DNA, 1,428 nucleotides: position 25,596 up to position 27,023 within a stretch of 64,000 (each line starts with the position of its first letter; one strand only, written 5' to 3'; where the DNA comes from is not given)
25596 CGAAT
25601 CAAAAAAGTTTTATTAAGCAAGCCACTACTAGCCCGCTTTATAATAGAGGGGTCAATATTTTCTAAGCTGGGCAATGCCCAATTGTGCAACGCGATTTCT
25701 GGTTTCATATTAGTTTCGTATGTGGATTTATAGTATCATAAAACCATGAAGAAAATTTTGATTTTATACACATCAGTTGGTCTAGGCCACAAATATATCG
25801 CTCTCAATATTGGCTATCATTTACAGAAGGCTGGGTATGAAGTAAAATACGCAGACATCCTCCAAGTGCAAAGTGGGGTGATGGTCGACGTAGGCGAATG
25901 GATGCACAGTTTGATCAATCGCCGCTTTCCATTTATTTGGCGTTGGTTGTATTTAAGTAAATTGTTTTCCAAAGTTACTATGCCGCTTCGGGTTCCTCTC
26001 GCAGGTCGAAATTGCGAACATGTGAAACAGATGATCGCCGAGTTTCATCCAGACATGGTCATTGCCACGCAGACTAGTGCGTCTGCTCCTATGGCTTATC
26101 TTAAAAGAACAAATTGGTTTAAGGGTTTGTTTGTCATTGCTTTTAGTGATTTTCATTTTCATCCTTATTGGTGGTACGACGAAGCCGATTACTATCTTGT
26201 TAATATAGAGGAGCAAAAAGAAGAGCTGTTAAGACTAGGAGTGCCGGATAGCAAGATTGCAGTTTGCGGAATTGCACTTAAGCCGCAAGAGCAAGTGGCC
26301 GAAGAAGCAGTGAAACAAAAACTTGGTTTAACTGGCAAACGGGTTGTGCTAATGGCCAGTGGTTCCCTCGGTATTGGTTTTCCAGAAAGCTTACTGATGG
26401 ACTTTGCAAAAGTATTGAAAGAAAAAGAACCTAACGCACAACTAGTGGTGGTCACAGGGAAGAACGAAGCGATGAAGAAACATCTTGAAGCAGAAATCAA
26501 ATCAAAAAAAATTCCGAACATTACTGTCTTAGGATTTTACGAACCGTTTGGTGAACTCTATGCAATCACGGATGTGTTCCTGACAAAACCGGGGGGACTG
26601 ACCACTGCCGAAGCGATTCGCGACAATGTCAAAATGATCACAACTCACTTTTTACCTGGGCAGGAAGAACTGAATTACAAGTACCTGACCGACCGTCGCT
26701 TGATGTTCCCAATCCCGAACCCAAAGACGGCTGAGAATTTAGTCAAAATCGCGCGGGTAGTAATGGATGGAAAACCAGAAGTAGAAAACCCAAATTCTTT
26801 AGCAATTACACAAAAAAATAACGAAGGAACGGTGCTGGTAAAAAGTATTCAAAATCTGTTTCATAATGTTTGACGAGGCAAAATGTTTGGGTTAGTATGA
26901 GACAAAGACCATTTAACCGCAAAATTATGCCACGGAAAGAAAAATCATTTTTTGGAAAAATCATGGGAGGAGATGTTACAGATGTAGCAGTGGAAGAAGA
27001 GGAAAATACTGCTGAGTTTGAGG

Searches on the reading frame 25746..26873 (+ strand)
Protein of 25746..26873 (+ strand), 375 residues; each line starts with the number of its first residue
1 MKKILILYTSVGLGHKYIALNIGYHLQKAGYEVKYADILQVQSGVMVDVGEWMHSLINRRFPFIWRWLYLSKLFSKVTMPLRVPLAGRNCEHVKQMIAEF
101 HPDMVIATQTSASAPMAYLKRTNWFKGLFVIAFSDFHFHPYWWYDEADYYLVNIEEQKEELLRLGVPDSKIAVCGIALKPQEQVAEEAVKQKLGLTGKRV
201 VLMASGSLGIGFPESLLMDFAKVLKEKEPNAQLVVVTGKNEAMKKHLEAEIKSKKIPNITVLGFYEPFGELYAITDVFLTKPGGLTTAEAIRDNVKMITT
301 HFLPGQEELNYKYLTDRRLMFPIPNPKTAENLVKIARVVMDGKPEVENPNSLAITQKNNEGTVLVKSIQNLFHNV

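Call 9: search_protein_families(library=pfam, proteins=[window:25746-26873:+], max_evalue=0.001)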
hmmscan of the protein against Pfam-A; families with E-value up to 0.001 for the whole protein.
window:25746-26873:+ (375 aa): 4 families
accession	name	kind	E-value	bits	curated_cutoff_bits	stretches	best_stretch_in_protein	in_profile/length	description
PF06925.17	MGDG_synth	-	4.7e-13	50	25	1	91-176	79-167/169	Monogalactosyldiacylglycerol (MGDG) synthase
PF00534.26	Glycos_transf_1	-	3.8e-06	27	26.4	1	215-329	31-148/172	Glycosyl transferases group 1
PF13692.12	Glyco_trans_1_4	-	0.00014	22.6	27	1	216-280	20-82/142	Glycosyl transferases group 1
PF04101.22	Glyco_tran_28_C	-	0.00017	22.1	22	1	201-304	2-101/166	Glycosyltransferase family 28 C-terminal domain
